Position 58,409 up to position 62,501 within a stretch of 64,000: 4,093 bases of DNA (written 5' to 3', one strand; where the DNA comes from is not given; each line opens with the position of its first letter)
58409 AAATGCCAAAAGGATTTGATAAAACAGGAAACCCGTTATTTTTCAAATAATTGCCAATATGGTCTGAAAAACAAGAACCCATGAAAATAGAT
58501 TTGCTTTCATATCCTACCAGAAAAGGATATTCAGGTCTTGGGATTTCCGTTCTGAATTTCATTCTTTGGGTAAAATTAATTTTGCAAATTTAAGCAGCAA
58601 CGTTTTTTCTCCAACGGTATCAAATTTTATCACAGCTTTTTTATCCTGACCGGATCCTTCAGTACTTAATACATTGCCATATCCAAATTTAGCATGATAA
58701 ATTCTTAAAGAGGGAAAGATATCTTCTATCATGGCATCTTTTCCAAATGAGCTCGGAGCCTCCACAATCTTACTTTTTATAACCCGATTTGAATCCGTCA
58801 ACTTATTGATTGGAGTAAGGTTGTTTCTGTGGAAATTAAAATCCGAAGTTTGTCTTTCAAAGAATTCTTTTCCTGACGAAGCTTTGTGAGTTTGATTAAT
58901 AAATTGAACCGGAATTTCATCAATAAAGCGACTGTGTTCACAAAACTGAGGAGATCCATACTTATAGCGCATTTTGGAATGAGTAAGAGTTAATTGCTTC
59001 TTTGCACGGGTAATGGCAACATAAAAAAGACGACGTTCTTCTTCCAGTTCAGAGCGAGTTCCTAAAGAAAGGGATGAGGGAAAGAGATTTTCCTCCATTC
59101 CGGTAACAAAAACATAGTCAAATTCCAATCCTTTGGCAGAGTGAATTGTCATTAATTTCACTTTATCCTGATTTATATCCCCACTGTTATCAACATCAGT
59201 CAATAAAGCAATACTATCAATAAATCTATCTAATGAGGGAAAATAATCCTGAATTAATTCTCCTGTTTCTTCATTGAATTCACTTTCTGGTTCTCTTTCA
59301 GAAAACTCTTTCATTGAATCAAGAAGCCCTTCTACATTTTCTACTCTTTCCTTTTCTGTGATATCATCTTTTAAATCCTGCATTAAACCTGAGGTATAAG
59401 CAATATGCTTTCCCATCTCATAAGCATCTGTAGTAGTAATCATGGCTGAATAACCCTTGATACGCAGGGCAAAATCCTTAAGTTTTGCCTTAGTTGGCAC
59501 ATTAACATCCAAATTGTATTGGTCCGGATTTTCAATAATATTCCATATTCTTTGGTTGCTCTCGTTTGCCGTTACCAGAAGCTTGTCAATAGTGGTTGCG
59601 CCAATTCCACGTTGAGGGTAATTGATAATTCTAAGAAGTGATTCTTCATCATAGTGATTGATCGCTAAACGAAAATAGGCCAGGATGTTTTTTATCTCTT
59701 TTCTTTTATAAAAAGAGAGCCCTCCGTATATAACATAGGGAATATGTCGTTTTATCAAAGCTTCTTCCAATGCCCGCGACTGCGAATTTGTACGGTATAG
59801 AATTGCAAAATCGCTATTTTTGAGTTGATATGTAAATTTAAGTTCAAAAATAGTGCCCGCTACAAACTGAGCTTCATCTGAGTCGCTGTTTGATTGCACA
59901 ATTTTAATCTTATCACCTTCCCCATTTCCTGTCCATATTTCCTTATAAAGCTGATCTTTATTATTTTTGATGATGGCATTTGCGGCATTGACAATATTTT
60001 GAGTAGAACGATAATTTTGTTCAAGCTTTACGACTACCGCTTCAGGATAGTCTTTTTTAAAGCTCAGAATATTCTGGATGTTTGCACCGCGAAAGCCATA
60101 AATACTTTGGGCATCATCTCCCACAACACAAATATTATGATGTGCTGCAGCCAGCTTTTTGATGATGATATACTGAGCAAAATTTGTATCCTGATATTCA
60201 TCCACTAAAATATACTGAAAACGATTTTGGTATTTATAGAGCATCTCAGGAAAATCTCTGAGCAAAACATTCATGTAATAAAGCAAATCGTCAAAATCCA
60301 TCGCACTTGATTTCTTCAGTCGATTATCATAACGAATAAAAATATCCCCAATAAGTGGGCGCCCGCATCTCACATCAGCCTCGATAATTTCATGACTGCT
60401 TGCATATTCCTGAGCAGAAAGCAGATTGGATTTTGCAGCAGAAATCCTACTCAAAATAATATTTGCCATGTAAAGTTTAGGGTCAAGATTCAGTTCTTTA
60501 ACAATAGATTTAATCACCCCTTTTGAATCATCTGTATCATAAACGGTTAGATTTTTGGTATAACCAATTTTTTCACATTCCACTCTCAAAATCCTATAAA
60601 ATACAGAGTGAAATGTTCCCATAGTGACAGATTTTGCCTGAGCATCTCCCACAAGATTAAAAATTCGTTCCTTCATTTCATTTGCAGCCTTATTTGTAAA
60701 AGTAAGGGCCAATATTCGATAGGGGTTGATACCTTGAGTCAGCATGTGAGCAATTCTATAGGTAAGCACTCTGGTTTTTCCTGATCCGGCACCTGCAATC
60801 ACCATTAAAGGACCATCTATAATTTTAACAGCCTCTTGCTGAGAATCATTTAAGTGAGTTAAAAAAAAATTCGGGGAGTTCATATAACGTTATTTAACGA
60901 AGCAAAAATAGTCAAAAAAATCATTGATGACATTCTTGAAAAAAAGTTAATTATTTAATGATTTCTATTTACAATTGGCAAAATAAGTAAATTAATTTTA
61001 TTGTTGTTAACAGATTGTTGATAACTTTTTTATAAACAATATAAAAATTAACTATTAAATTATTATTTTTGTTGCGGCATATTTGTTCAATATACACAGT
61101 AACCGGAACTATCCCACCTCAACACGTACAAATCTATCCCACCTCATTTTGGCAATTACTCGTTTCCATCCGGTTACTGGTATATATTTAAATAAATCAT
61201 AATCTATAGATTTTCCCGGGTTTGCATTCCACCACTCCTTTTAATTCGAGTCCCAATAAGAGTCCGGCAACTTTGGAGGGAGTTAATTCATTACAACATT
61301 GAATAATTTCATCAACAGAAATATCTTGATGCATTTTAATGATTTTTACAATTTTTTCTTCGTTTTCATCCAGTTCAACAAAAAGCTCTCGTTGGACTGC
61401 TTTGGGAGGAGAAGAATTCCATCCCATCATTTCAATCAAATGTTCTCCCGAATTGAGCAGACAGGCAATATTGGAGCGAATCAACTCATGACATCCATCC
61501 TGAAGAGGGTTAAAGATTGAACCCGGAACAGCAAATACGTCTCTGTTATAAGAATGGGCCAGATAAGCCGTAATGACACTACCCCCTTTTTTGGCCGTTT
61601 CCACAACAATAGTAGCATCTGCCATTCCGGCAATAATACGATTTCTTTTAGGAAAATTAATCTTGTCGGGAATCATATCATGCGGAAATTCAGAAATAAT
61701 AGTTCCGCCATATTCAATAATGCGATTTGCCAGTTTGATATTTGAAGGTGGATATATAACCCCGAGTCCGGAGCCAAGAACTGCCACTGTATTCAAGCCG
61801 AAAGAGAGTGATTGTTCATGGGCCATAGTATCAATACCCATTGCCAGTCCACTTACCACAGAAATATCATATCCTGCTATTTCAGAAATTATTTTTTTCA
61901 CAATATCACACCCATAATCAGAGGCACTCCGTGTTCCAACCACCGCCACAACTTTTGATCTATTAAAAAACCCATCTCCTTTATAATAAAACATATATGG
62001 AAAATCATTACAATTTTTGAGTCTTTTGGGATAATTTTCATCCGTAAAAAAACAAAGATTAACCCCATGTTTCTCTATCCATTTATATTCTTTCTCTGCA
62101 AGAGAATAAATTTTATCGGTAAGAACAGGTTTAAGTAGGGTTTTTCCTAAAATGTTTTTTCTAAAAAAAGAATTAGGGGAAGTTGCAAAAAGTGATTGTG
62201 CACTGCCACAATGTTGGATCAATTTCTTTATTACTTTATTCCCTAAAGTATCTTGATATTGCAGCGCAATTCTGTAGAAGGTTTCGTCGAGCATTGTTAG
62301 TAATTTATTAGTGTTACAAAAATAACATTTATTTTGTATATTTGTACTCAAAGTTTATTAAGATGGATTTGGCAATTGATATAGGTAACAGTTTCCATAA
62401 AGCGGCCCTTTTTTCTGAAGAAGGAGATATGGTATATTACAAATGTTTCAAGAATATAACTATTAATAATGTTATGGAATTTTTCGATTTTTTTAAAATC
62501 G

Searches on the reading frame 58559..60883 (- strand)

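Call 7: search_protein_families(library=pfam, proteins=[window:58559-60883:-], max_evalue=0.001)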
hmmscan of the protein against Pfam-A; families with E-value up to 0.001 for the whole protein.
window:58559-60883:- (774 aa): 9 families
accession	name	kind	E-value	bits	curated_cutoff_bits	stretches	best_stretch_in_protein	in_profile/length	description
PF00580.27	UvrD-helicase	-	3.7e-86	289.6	23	1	11-280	1-271/271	UvrD/REP helicase N-terminal domain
PF13361.12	UvrD_C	-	8.8e-82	275.7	25.6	1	285-636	1-348/350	UvrD-like helicase C-terminal domain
PF13245.12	AAA_19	-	2.2e-23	83.4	25.1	1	15-265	1-134/134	AAA domain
PF13538.12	UvrD_C_2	-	1e-11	44.9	27.4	1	577-633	4-51/52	UvrD-like helicase C-terminal domain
PF13604.12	AAA_30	-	2.6e-08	34.2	27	1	10-74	1-66/191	AAA domain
PF21196.3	PcrA_UvrD_tudor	-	6.9e-08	32.7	23.9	1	727-767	4-44/48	PcrA/UvrD tudor domain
PF01443.25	Viral_helicase1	-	5.7e-07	30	21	0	569-633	171-226/228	Viral superfamily 1 RNA helicase core domain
PF13086.12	AAA_11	-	6.2e-05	23.3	27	1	10-87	1-88/257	AAA domain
PF13087.12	AAA_12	-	7.4e-05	22.8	27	0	571-633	135-190/195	AAA domain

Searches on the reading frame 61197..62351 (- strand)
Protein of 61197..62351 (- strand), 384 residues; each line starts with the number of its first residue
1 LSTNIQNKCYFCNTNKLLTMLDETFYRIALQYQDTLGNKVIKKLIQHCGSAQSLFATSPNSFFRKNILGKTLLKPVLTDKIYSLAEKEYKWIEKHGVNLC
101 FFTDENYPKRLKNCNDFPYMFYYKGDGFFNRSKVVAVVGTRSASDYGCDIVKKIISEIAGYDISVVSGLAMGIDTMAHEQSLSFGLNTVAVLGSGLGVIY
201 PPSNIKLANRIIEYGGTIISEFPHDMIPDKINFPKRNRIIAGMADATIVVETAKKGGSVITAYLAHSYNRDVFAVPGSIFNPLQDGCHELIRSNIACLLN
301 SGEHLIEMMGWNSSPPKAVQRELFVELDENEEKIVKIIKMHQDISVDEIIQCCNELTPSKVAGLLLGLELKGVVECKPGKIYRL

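Call 76: find_encoding_contigs(protein=window:61197-62351:-, flank=10000, max_places=2)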
Protein window:61197-62351:- (384 aa): no gene with exactly this product is on record in the collection.
